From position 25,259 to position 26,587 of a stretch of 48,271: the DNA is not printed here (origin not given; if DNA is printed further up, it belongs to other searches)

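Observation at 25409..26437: Radical SAM/SPASM enzyme docked 9 nt behind the mtrB-like gene: candidate fourth component of the conduit module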

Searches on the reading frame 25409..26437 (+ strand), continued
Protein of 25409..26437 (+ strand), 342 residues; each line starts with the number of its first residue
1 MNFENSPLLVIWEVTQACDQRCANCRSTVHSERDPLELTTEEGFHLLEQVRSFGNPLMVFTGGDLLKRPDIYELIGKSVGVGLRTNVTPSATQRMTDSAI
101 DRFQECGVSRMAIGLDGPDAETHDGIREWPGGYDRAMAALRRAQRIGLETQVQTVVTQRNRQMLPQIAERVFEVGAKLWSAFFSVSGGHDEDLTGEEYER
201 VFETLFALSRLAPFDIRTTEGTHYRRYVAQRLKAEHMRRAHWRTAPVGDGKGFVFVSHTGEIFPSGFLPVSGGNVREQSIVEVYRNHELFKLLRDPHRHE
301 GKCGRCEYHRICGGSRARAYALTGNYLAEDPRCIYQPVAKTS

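Call 40: search_solved_structures(query=window:25409-26434:+, max_evalue=0.001, show_alignments=1)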
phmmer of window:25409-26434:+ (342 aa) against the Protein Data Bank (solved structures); distinct sequences matched with E-value up to 0.001: 4.
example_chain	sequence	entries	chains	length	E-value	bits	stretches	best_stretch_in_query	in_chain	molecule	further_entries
7vob_C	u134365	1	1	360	9e-19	71.3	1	14-180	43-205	Cytosylglucuronate decarboxylase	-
7voc_C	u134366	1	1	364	9.2e-19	71.3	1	14-180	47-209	Cytosylglucuronate decarboxylase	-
6c8v_A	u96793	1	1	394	1e-15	61.3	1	6-178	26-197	Coenzyme PQQ synthesis protein E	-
6efn_A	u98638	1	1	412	6.8e-09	38.9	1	7-189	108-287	Sporulation killing factor maturation protein SkfB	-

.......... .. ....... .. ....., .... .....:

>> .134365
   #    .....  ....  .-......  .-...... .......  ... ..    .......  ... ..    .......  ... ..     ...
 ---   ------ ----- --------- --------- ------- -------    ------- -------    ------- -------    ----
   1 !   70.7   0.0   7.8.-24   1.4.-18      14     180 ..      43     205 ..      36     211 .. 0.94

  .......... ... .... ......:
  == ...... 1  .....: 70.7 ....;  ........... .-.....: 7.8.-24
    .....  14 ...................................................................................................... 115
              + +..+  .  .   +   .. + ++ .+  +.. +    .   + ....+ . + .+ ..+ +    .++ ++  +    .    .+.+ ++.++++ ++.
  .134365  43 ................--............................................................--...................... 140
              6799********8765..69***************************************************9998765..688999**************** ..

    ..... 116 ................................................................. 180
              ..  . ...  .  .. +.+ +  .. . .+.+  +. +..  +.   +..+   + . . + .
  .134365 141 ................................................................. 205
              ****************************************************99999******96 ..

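Call 45: search_protein_families(library=ncbifam, proteins=[P0005, P0002, L008:10001-11035:+, L017:10001-11071:+, P0052, P0097, L034:6901-8043:+, P0007], max_evalue=1e-60)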
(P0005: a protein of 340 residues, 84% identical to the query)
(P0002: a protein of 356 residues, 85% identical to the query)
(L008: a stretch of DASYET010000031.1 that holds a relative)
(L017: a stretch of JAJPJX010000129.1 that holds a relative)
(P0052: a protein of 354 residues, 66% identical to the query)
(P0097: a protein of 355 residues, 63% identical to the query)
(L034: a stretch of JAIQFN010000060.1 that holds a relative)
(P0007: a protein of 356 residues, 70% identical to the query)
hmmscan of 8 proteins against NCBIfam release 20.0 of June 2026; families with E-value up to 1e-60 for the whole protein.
P0005 (340 aa): 2 families
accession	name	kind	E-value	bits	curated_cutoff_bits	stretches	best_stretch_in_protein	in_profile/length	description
TIGR04053.2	TIGR04053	equivalog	5.3e-119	397.7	395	1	1-337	1-366/366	TIGR04053 family radical SAM/SPASM domain-containing protein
TIGR04545.1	rSAM_ahbD_hemeb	equivalog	6.6e-89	298.7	500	1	9-337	1-339/339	heme b synthase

P0002 (356 aa): 2 families
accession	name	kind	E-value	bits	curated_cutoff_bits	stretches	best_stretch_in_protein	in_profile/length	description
TIGR04053.2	TIGR04053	equivalog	9.7e-120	400.1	395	1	1-337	1-366/366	TIGR04053 family radical SAM/SPASM domain-containing protein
TIGR04545.1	rSAM_ahbD_hemeb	equivalog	1.6e-88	297.4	500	1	9-337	1-339/339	heme b synthase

L008:10001-11035:+ (345 aa): 3 families
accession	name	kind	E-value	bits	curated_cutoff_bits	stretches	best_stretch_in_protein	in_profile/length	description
TIGR04053.2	TIGR04053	equivalog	2.5e-136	454.8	395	1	1-345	1-366/366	TIGR04053 family radical SAM/SPASM domain-containing protein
TIGR04545.1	rSAM_ahbD_hemeb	equivalog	6.1e-101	338.2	500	1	9-345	1-339/339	heme b synthase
TIGR04055.1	rSAM_NirJ2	equivalog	4.8e-70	236.6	500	1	9-344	1-325/326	putative heme d1 biosynthesis radical SAM protein NirJ2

L017:10001-11071:+ (356 aa): 3 families
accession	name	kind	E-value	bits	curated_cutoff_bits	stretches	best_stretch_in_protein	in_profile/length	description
TIGR04053.2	TIGR04053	equivalog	8.5e-142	472.7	395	1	1-348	1-366/366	TIGR04053 family radical SAM/SPASM domain-containing protein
TIGR04545.1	rSAM_ahbD_hemeb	equivalog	2.9e-112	375.5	500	1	9-348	1-339/339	heme b synthase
TIGR04055.1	rSAM_NirJ2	equivalog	2.5e-70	237.6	500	1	9-347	1-325/326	putative heme d1 biosynthesis radical SAM protein NirJ2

P0052 (354 aa): 3 families
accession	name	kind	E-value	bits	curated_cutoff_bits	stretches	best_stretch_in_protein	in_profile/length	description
TIGR04053.2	TIGR04053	equivalog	1.2e-135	452.4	395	1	1-345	1-366/366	TIGR04053 family radical SAM/SPASM domain-containing protein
TIGR04545.1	rSAM_ahbD_hemeb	equivalog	7.6e-104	347.8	500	1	9-345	1-339/339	heme b synthase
TIGR04055.1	rSAM_NirJ2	equivalog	7.5e-65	219.6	500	1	9-344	1-325/326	putative heme d1 biosynthesis radical SAM protein NirJ2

P0097 (355 aa): 2 families
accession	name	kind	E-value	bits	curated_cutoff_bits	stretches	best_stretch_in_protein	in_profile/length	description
TIGR04053.2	TIGR04053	equivalog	2.4e-127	425.2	395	1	1-346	1-366/366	TIGR04053 family radical SAM/SPASM domain-containing protein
TIGR04545.1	rSAM_ahbD_hemeb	equivalog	5.1e-95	318.8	500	1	9-346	1-339/339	heme b synthase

L034:6901-8043:+ (380 aa): 2 families
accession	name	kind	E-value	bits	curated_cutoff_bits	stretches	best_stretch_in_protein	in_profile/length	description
TIGR04053.2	TIGR04053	equivalog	5.6e-139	463.4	395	1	23-369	2-366/366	TIGR04053 family radical SAM/SPASM domain-containing protein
TIGR04545.1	rSAM_ahbD_hemeb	equivalog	2.1e-86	290.4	500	1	31-369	2-339/339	heme b synthase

P0007 (356 aa): 3 families
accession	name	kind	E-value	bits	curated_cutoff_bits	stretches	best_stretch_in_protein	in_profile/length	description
TIGR04053.2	TIGR04053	equivalog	1.7e-135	452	395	1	2-343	2-366/366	TIGR04053 family radical SAM/SPASM domain-containing protein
TIGR04545.1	rSAM_ahbD_hemeb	equivalog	8e-102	341.1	500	1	9-343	1-339/339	heme b synthase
TIGR04055.1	rSAM_NirJ2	equivalog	4.1e-67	227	500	1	9-342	1-325/326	putative heme d1 biosynthesis radical SAM protein NirJ2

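Call 75: predict_structure(alignment_id=A4)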
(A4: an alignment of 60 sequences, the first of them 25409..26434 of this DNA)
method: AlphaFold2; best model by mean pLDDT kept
length: 342 residues; sequences in the alignment: 60
mean_pLDDT: 84.1   pTM: 0.85
mean pLDDT of the five models: 84.1, 81.7, 81.2, 78.9, 77.3
residues with pLDDT >= 90: 172; 70-90: 111; 50-70: 46; < 50: 13
segments of 3 or more residues with pLDDT < 50: 243-247, 339-342
pLDDT, mean of each block of 10 residues (from residue 1): 82 88 64 93 98 93 92 98 96 95 98 96 89 97 98 91 96 95 67 81 89 84 77 71 52 89 80 95 92 72 57 68 75 60 38
secondary structure, 60 per line:
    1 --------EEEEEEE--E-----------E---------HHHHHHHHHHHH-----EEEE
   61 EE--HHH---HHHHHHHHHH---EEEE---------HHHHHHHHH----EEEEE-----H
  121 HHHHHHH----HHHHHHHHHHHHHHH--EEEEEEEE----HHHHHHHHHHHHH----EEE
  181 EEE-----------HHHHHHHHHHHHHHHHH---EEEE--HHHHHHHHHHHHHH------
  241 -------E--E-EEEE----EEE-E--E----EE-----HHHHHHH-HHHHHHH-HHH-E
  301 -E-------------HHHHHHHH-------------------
elements in order: E9-15 H40-51 E57-62 H71-80 E84-87 H97-105 E110-114 H120-127 H132-146 E149-156 H161-173 E178-183 H195-211 E215-218 H221-234 E253-256 E261-263 H280-286 H288-294 H316-323

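Call 78: fold_search(model_id=the predicted structure, library=pdb)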
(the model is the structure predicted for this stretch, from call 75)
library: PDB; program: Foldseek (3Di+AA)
matches with E <= 10: 1788; with E <= 0.001: 174
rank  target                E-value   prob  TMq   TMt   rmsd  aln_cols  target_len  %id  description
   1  5v1s_A                1.3e-14  1.00  0.75  0.62   5.6       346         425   17  Crystal structure of Streptococcus suis SuiB bound to S-adenosylmethionine (released 2017-08-30)
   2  6c8v                  2.2e-14  1.00  0.66  0.72   4.6       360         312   18  X-ray structure of PqqE from Methylobacterium extorquens (released 2018-02-14)
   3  5v1q_A                3.7e-14  1.00  0.75  0.61   4.9       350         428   16  Crystal structure of Streptococcus suis SuiB (released 2017-08-30)
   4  5v1t_A                5.2e-14  1.00  0.74  0.59   5.6       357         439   17  Crystal structure of Streptococcus suis SuiB bound to precursor peptide SuiA (released 2017-08-30)
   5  7vob                  5.9e-14  1.00  0.66  0.68   6.4       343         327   21  The crystal structure of a Radical SAM Enzyme BlsE involved in the Biosynthesis of Blasticidin S (released 2022-05-04)
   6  6efn                  7.0e-14  1.00  0.61  0.55   6.6       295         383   18  Structure of a RiPP maturase, SkfB (released 2018-10-24)
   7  5v1s_B                4.6e-13  1.00  0.75  0.61   5.3       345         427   16  Crystal structure of Streptococcus suis SuiB bound to S-adenosylmethionine (released 2017-08-30)
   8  5v1q_B                4.9e-13  1.00  0.75  0.60   4.9       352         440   16  Crystal structure of Streptococcus suis SuiB (released 2017-08-30)
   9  5why_B                7.7e-13  1.00  0.67  0.56   5.4       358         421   18  Structural Insights into Thioether Bond Formation in the Biosynthesis of Sactipeptides (released 2017-07-26)
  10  5why_A                1.5e-12  1.00  0.67  0.56   5.2       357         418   17  Structural Insights into Thioether Bond Formation in the Biosynthesis of Sactipeptides (released 2017-07-26)
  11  8hzv_A                2.9e-12  1.00  0.61  0.45   5.0       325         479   19  The crystal structure of a Radical SAM Enzyme DesII (released 2024-07-10)
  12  8hzv_C                8.1e-12  1.00  0.58  0.44   5.4       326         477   20  The crystal structure of a Radical SAM Enzyme DesII (released 2024-07-10)
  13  4k36_B                1.8e-11  1.00  0.72  0.68   4.9       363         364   17  His6 tagged anSMEcpe with bound AdoMet (released 2013-05-08)
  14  4k39_A                1.9e-11  1.00  0.67  0.64   5.5       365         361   16  Native anSMEcpe with bound AdoMet and Cp18Cys peptide (released 2013-05-08)
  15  4k36_A                2.6e-11  1.00  0.69  0.63   5.2       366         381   15  His6 tagged anSMEcpe with bound AdoMet (released 2013-05-08)
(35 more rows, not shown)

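Call 88: search_protein_representatives(protein=window:25409-26434:+)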
Query: 342 residues. Proteins with E-value up to 0.001 (for the whole library): 19160; up to 1e-10: 5823; up to 1e-30: 718. The best 150 are listed.
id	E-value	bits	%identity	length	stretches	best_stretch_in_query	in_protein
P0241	3.5e-122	424.5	58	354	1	3-339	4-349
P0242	5.4e-121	420.6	56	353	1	2-338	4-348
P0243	3.9e-95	335.6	49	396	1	1-335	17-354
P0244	7.7e-95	334.6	82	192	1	1-181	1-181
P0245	5.2e-94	331.9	48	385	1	2-337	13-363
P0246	9.1e-93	327.8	45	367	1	3-341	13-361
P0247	2.9e-92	326.2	45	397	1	2-339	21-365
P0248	1.6e-90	320.5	48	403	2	2-237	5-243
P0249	3.4e-88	312.8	47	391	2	2-241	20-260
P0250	5.3e-88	312.2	59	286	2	154-337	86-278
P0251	5.6e-87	308.8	44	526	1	3-338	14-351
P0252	1.9e-85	303.8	44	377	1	1-337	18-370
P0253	2.4e-85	303.5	45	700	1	4-339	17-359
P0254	3.2e-85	303.0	45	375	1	4-338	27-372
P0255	4.6e-85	302.5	46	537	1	3-339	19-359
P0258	2.9e-83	296.6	46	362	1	2-339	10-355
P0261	2.1e-82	293.8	42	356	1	2-337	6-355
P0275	1.0e-77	278.4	39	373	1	2-337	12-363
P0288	2.6e-74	267.1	39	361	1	2-339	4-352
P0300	1.2e-68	248.5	41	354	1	5-337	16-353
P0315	3.3e-66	240.5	40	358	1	9-337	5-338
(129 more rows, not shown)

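Call 89: search_protein_families(library=ncbifam, proteins=[P0243, P0245, P0246, P0252, P0258, P0261, P0275, P0288, P0300, P0315], max_evalue=1e-70)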
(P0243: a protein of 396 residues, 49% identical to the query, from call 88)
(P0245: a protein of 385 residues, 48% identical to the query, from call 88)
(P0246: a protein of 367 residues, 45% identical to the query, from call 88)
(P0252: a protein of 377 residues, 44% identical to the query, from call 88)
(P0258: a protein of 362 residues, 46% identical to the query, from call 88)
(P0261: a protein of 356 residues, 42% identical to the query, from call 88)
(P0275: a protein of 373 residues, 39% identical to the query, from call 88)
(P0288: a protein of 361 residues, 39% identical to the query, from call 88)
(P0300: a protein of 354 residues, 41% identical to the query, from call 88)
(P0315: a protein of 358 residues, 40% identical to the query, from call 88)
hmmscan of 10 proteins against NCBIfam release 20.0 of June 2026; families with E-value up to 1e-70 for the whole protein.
P0243 (396 aa): 2 families
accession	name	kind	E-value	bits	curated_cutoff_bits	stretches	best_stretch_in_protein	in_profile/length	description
TIGR04053.2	TIGR04053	equivalog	7.8e-132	439.9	395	1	18-256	2-240/366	TIGR04053 family radical SAM/SPASM domain-containing protein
TIGR04545.1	rSAM_ahbD_hemeb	equivalog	1.7e-95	320.3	500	1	26-354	2-337/339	heme b synthase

P0245 (385 aa): 2 families
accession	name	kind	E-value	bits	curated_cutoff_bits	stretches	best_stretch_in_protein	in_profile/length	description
TIGR04053.2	TIGR04053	equivalog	3.9e-142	473.8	395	1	12-363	1-366/366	TIGR04053 family radical SAM/SPASM domain-containing protein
TIGR04545.1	rSAM_ahbD_hemeb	equivalog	3e-107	358.9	500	1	21-363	2-339/339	heme b synthase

P0246 (367 aa): 2 families
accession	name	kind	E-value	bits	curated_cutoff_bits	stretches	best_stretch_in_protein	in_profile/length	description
TIGR04053.2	TIGR04053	equivalog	9.6e-136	452.8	395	1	13-357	3-366/366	TIGR04053 family radical SAM/SPASM domain-containing protein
TIGR04545.1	rSAM_ahbD_hemeb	equivalog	4.3e-104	348.6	500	1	19-357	1-339/339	heme b synthase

P0252 (377 aa): 2 families
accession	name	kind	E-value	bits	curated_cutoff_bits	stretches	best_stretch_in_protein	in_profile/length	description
TIGR04053.2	TIGR04053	equivalog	2.3e-131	438.4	395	1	18-369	1-365/366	TIGR04053 family radical SAM/SPASM domain-containing protein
TIGR04545.1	rSAM_ahbD_hemeb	equivalog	1.6e-95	320.4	500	1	26-369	1-338/339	heme b synthase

P0258 (362 aa): 2 families
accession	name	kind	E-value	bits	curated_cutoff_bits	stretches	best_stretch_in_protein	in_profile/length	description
TIGR04053.2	TIGR04053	equivalog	1.1e-128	429.7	395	1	10-353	2-366/366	TIGR04053 family radical SAM/SPASM domain-containing protein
TIGR04545.1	rSAM_ahbD_hemeb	equivalog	1.5e-87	294.2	500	1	18-353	2-339/339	heme b synthase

P0261 (356 aa): 2 families
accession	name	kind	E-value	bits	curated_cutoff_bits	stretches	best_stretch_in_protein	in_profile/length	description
TIGR04053.2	TIGR04053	equivalog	1.4e-127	426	395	1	6-355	2-366/366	TIGR04053 family radical SAM/SPASM domain-containing protein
TIGR04545.1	rSAM_ahbD_hemeb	equivalog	1.6e-97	326.9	500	1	13-355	1-339/339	heme b synthase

P0275 (373 aa): 2 families
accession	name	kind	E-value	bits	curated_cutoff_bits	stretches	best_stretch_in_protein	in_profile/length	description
TIGR04053.2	TIGR04053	equivalog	6.1e-130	433.7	395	1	12-363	2-366/366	TIGR04053 family radical SAM/SPASM domain-containing protein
TIGR04545.1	rSAM_ahbD_hemeb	equivalog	7.8e-102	341.2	500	1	19-363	1-339/339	heme b synthase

P0288 (361 aa): 2 families
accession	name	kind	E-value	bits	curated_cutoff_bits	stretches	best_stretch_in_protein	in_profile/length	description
TIGR04053.2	TIGR04053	equivalog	2.1e-111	372.7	395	1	3-350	1-366/366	TIGR04053 family radical SAM/SPASM domain-containing protein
TIGR04545.1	rSAM_ahbD_hemeb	equivalog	2.1e-89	300.3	500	1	13-350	3-339/339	heme b synthase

P0300 (354 aa): 1 family
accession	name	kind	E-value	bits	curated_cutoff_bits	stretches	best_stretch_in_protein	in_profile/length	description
TIGR04053.2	TIGR04053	equivalog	9e-87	291.7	395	1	15-353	4-366/366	TIGR04053 family radical SAM/SPASM domain-containing protein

P0315 (358 aa): 3 families
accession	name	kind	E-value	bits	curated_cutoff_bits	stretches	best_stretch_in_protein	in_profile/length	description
TIGR04545.1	rSAM_ahbD_hemeb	equivalog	8.8e-121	403.5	500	1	5-338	1-339/339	heme b synthase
TIGR04053.2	TIGR04053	equivalog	7.2e-101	338.1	395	0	5-237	9-239/366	TIGR04053 family radical SAM/SPASM domain-containing protein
TIGR04055.1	rSAM_NirJ2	equivalog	1.6e-92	310.6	500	1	5-336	1-324/326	putative heme d1 biosynthesis radical SAM protein NirJ2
